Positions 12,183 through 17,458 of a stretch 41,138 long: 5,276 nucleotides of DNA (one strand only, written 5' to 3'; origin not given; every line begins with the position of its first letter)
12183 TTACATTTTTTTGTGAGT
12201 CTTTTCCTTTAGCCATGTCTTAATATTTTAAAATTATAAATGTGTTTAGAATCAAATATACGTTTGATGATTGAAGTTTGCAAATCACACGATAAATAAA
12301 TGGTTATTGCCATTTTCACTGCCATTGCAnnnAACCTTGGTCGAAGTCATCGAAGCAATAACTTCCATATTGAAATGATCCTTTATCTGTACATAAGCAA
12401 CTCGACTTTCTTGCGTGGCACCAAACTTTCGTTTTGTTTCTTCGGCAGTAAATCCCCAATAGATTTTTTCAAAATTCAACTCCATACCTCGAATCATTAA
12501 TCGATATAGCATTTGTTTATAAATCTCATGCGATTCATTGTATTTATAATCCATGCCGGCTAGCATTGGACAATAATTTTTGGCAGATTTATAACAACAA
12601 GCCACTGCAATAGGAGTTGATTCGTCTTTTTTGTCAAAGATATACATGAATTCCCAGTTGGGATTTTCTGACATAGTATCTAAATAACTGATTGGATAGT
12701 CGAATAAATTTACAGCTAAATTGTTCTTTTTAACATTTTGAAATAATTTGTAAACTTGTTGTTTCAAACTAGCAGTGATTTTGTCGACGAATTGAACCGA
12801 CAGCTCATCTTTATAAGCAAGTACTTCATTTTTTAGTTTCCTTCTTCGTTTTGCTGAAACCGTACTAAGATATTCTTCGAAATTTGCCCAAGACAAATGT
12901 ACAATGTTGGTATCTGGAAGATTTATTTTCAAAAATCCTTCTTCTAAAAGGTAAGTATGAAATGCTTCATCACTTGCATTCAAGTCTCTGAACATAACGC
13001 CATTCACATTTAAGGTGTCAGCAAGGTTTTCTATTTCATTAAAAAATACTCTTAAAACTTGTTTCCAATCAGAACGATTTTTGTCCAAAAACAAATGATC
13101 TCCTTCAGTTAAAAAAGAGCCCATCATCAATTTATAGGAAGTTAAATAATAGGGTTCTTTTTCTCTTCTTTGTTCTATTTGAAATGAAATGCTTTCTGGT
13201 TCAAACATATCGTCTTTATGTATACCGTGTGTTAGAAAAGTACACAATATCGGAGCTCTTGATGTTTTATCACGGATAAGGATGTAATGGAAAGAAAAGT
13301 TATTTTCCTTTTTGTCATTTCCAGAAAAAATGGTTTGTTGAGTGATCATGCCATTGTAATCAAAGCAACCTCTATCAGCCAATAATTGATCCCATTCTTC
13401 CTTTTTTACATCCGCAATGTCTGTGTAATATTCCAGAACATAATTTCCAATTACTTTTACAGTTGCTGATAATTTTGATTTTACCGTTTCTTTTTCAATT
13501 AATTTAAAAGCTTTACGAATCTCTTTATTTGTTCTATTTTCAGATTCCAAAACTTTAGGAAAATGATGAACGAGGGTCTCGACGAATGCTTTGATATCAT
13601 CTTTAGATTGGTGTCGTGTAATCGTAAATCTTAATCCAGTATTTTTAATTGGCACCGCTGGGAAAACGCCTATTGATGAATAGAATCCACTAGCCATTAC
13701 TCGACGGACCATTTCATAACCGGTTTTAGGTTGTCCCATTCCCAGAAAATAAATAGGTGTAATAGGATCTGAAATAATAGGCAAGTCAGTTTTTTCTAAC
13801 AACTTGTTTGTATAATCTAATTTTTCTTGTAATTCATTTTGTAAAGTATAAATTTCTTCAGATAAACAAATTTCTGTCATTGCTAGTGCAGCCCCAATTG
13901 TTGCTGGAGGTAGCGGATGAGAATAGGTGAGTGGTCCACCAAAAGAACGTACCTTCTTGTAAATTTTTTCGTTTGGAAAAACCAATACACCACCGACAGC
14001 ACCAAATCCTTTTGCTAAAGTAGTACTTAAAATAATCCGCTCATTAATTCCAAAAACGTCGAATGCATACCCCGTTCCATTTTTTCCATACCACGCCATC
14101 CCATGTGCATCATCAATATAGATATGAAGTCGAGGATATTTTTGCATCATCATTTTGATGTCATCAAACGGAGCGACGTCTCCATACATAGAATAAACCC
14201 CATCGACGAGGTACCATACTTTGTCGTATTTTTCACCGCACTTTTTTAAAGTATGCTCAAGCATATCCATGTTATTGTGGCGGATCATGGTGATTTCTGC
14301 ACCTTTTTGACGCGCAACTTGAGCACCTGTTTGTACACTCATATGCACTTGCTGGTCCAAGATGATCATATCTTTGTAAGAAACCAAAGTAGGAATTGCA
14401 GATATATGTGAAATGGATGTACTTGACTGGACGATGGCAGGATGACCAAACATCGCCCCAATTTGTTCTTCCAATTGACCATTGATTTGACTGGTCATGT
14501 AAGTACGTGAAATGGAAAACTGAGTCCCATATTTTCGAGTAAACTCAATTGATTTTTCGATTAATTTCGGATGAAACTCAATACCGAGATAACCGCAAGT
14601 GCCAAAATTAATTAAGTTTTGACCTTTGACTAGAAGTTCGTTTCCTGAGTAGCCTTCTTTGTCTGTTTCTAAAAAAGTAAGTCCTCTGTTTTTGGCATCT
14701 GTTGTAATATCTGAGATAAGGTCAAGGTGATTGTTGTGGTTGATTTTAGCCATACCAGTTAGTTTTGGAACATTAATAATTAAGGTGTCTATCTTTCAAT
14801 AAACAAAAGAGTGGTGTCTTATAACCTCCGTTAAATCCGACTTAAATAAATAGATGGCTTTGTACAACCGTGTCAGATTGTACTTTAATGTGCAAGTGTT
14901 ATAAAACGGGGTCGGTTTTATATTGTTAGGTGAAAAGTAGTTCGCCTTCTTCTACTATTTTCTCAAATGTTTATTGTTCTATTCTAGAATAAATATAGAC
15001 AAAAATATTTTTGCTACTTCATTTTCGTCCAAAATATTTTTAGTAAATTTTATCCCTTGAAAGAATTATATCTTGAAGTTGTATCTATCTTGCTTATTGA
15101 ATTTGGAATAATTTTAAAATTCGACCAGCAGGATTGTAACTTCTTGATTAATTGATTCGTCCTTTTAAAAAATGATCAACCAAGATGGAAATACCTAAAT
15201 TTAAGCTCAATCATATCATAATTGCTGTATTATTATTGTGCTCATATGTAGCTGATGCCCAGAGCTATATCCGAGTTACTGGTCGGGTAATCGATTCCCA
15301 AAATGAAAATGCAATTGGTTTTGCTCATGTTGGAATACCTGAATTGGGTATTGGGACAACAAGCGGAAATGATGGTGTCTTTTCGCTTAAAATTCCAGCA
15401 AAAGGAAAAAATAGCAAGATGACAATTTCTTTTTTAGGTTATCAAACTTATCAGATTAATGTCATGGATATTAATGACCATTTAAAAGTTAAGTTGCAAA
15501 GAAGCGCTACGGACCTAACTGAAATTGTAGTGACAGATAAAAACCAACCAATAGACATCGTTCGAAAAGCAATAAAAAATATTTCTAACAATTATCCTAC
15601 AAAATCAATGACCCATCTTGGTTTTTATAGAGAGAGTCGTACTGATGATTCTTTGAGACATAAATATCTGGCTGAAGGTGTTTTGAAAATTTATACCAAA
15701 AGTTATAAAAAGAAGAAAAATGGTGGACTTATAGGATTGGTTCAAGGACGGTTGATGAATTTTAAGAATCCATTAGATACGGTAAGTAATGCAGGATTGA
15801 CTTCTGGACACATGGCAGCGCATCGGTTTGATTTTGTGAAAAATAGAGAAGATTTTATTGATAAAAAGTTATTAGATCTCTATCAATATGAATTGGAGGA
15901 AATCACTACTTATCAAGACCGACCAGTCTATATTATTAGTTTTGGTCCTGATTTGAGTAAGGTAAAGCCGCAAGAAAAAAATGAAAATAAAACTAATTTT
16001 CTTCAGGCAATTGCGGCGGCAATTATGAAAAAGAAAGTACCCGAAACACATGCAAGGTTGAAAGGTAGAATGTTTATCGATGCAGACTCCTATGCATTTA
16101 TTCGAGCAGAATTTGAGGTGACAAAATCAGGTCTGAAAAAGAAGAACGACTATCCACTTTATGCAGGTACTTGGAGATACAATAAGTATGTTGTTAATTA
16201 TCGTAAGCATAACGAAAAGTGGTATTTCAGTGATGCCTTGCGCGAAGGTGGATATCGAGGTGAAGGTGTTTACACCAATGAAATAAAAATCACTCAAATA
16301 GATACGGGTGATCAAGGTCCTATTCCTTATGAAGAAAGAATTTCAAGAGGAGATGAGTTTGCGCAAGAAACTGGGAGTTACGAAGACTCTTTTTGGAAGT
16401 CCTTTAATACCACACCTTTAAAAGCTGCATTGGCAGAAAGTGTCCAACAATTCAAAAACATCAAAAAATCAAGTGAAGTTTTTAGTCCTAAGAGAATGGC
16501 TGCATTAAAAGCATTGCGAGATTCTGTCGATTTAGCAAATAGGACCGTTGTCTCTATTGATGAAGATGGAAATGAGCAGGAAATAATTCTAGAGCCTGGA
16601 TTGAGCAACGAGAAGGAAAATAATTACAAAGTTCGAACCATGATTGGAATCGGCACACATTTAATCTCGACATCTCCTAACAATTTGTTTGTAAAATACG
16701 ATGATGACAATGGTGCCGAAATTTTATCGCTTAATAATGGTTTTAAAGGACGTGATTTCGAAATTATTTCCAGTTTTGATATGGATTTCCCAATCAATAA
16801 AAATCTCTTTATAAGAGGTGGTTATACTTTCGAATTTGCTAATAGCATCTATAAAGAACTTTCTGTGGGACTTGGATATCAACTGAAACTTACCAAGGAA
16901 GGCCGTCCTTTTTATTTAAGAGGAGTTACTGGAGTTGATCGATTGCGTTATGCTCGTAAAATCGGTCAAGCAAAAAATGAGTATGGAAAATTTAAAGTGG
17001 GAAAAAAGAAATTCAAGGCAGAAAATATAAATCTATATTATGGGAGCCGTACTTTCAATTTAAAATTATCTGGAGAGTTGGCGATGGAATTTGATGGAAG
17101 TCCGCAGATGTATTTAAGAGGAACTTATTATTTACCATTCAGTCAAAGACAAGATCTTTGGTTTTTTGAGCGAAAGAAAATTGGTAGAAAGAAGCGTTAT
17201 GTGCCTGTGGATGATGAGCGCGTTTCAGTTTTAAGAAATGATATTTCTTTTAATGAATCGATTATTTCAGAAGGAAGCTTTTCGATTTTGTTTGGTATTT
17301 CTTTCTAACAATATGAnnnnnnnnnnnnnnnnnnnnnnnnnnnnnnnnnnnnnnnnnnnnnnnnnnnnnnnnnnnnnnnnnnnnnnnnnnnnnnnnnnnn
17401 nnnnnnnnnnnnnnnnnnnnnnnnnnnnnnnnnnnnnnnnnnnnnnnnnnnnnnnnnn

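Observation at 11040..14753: BioF-like alpha-oxoamine synthase fused to a BioF2/FemAB-like GNAT acyltransferase, co-oriented with a 33-aa basic micro-ORF and a calcineurin-like phosphoesterase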

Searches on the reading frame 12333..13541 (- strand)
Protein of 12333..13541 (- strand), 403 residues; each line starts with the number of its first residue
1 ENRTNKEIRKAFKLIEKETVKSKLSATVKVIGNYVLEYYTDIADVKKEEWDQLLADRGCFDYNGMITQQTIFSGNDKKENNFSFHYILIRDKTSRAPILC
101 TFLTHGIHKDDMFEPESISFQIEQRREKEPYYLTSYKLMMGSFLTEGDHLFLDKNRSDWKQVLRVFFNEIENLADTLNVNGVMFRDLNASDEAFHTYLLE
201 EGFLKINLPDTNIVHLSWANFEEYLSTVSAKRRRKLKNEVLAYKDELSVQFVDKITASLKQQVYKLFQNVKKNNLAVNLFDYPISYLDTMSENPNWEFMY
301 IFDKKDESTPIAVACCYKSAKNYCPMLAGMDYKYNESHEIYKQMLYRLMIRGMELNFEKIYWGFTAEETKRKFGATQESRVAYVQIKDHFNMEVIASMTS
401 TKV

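Call 43: predict_structure(alignment_id=A1)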
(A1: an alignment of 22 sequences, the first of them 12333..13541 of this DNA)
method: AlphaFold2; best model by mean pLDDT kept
length: 403 residues; sequences in the alignment: 22
mean_pLDDT: 88.5   pTM: 0.85
mean pLDDT of the five models: 88.5, 87.6, 86.8, 86.8, 86.3
residues with pLDDT >= 90: 255; 70-90: 121; 50-70: 15; < 50: 12
segments of 3 or more residues with pLDDT < 50: 18-24
pLDDT, mean of each block of 10 residues (from residue 1): 72 60 63 96 96 93 95 94 96 96 95 89 94 95 87 94 94 93 92 90 88 87 87 86 92 94 94 85 92 96 93 95 91 91 91 93 63 80 88 84 49
secondary structure, 60 per line:
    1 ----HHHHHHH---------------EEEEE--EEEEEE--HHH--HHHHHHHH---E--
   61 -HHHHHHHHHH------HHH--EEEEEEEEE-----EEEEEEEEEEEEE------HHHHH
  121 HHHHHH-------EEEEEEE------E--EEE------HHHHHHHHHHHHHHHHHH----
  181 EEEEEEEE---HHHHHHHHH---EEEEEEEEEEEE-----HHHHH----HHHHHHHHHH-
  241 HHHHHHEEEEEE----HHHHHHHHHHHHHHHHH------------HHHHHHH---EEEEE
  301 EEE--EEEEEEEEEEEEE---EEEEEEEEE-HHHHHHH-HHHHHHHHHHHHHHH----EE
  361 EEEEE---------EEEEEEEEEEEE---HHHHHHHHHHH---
elements in order: H5-11 E27-31 E34-39 H47-54 H62-71 E83-91 E97-109 H116-126 E134-140 E150-152 H159-176 E181-188 H192-200 E204-215 H221-225 H230-239 H241-246 E247-252 H257-273 H286-292 E296-303 E306-318 E322-330 H332-338 H340-354 E359-365 E375-386 H390-400

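Call 79: search_protein_representatives(alignment_id=A1)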
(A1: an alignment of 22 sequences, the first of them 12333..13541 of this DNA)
Query: 22 sequences, 409 profile positions. Proteins with E-value up to 0.001 (for the whole library): 1906; up to 1e-10: 824; up to 1e-30: 359. The best 150 are listed.
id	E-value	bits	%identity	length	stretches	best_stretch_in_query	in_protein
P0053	2.6e-175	599.7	-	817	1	1-407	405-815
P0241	1.8e-161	554.1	-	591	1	1-407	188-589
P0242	1.3e-141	488.7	-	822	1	1-407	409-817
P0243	3.1e-141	487.5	-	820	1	1-406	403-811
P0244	1.2e-140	485.5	-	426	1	1-407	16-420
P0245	4.3e-138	477.1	-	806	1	1-400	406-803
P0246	1.3e-137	475.6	-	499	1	2-404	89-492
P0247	2.7e-137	474.5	-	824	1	1-407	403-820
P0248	4.1e-136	470.6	-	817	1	2-405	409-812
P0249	1.5e-135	468.7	-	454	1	1-405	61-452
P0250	4.7e-135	467.1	-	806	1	1-407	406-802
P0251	9.6e-135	466.1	-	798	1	3-406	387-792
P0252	4.7e-134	463.8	-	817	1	3-402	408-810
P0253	2.7e-128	444.9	-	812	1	4-406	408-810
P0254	3.6e-128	444.4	-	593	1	1-405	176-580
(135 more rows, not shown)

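Call 81: search_solved_structures(query=A1, max_evalue=10, show_alignments=3)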
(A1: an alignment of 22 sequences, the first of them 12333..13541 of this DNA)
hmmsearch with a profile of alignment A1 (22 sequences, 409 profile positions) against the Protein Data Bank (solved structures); distinct sequences matched with E-value up to 10: 0.

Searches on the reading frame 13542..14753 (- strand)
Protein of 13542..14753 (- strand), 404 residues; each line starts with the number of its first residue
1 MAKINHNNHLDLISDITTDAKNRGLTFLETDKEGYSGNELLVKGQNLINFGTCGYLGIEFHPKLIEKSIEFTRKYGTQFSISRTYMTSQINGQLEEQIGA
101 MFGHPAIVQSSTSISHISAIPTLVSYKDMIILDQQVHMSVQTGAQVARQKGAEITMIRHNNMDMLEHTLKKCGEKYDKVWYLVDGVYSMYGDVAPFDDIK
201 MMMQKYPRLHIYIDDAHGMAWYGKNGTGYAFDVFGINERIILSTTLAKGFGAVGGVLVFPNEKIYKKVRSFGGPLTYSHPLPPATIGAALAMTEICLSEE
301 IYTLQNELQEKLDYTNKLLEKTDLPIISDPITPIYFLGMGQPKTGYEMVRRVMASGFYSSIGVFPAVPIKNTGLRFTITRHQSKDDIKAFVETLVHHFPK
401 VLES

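Call 67: search_solved_structures(query=window:13542-14753:-, max_evalue=1e-25, show_alignments=3)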
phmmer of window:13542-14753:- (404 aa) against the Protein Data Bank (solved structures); distinct sequences matched with E-value up to 1e-25: 20.
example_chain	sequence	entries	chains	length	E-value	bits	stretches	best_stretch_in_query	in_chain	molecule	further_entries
8xha_A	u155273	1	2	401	5.1e-33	118.2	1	43-392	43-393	8-amino-7-oxononanoate synthase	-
8xhk_C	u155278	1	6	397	1.7e-32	116.5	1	43-392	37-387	Aminotransferase class I/II-fold pyridoxal phosphate-dependent enzyme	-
8i7u_C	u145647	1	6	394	1.7e-32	116.5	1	43-392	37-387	8-amino-7-oxononanoate synthase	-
8xhd_A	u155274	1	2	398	1.8e-32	116.4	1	43-392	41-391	8-amino-7-oxononanoate synthase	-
8guh_A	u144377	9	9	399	1.9e-32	116.3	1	21-399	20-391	Serine palmitoyltransferase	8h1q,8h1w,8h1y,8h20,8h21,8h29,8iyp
3a2b_A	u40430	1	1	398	1.9e-32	116.3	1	21-399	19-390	Serine palmitoyltransferase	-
8s1y_A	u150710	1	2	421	3.5e-31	112.2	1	41-388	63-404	8-amino-7-oxononanoate synthase/2-amino-3-ketobutyrate coenzyme A ligase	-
7poa_A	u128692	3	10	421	8.3e-31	111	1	41-388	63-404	8-amino-7-oxononanoate synthase/2-amino-3-ketobutyrate coenzyme A ligase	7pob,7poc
2jgt_A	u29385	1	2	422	1e-29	107.4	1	36-291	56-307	SERINE PALMITOYLTRANSFERASE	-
2jg2_A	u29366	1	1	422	1e-29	107.4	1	36-291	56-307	SERINE PALMITOYLTRANSFERASE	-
2w8j_A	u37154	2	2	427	1.1e-29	107.3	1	36-291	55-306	SERINE PALMITOYLTRANSFERASE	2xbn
2w8t_A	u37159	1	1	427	1.9e-29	106.5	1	36-291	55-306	SERINE PALMITOYLTRANSFERASE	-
2w8u_A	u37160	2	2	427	2e-29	106.4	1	36-291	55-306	SERINE PALMITOYLTRANSFERASE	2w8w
3tqx_A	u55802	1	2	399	2.3e-29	106.2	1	38-386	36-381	2-amino-3-ketobutyrate coenzyme A ligase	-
2w8v_A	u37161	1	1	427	3.1e-29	105.8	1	36-291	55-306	SERINE PALMITOYLTRANSFERASE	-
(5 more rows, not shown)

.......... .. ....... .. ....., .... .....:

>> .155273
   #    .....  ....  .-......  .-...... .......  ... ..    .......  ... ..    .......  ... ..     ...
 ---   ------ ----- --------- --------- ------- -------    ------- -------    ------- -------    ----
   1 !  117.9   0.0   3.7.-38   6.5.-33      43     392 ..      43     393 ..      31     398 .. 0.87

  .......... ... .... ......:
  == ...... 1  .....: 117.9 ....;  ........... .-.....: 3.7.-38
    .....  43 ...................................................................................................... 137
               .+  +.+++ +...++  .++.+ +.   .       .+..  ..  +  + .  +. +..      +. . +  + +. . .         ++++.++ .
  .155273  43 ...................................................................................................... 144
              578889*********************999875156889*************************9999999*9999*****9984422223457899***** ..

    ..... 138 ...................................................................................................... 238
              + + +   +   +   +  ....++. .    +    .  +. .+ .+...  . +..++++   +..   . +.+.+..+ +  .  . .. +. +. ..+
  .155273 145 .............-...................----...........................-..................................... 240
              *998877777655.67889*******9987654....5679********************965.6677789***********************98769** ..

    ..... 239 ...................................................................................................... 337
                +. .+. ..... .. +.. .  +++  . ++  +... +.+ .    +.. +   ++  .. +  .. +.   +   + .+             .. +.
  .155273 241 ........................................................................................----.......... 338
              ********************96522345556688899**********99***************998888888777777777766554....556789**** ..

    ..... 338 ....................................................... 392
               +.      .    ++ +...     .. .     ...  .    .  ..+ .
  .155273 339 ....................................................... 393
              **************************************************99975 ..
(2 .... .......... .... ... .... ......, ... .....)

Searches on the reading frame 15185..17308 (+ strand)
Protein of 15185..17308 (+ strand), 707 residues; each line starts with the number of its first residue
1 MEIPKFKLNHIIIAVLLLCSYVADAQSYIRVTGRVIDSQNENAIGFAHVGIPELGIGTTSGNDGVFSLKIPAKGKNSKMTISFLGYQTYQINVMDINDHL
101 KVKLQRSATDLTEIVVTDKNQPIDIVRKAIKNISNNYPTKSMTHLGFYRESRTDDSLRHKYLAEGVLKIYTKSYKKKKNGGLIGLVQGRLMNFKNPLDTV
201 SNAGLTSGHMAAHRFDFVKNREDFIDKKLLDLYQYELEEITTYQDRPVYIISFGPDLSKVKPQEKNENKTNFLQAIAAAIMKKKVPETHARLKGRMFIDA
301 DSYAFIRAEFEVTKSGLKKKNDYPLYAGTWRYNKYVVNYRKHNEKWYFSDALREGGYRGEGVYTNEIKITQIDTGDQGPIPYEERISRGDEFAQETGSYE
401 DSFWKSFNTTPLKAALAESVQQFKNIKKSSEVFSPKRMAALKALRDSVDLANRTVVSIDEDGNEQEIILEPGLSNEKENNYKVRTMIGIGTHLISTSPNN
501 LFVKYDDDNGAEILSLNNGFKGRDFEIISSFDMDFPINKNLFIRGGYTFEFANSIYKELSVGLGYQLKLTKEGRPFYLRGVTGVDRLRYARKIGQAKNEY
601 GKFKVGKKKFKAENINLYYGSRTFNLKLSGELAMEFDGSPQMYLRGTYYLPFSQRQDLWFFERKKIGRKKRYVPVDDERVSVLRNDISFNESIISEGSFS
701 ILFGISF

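Call 25: search_protein_families(library=pfam, proteins=[window:15185-17308:+], max_evalue=0.01)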
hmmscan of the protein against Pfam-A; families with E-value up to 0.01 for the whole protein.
window:15185-17308:+ (707 aa): 1 family
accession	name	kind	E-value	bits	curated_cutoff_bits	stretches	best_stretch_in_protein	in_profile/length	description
PF13715.12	CarbopepD_reg_2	-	2.3e-13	50.4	32.2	1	31-116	1-88/88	CarboxypepD_reg-like domain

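Call 49: search_protein_families(library=padloc, proteins=[window:15185-17308:+], max_evalue=0.01)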
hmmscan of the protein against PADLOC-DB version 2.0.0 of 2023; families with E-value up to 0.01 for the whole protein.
window:15185-17308:+ (707 aa): 1 family
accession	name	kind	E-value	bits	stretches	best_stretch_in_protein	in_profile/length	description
PDLC01689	Cas12f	-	0.0046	14.2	1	30-110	159-236/471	CAS-V-F; effector__SPE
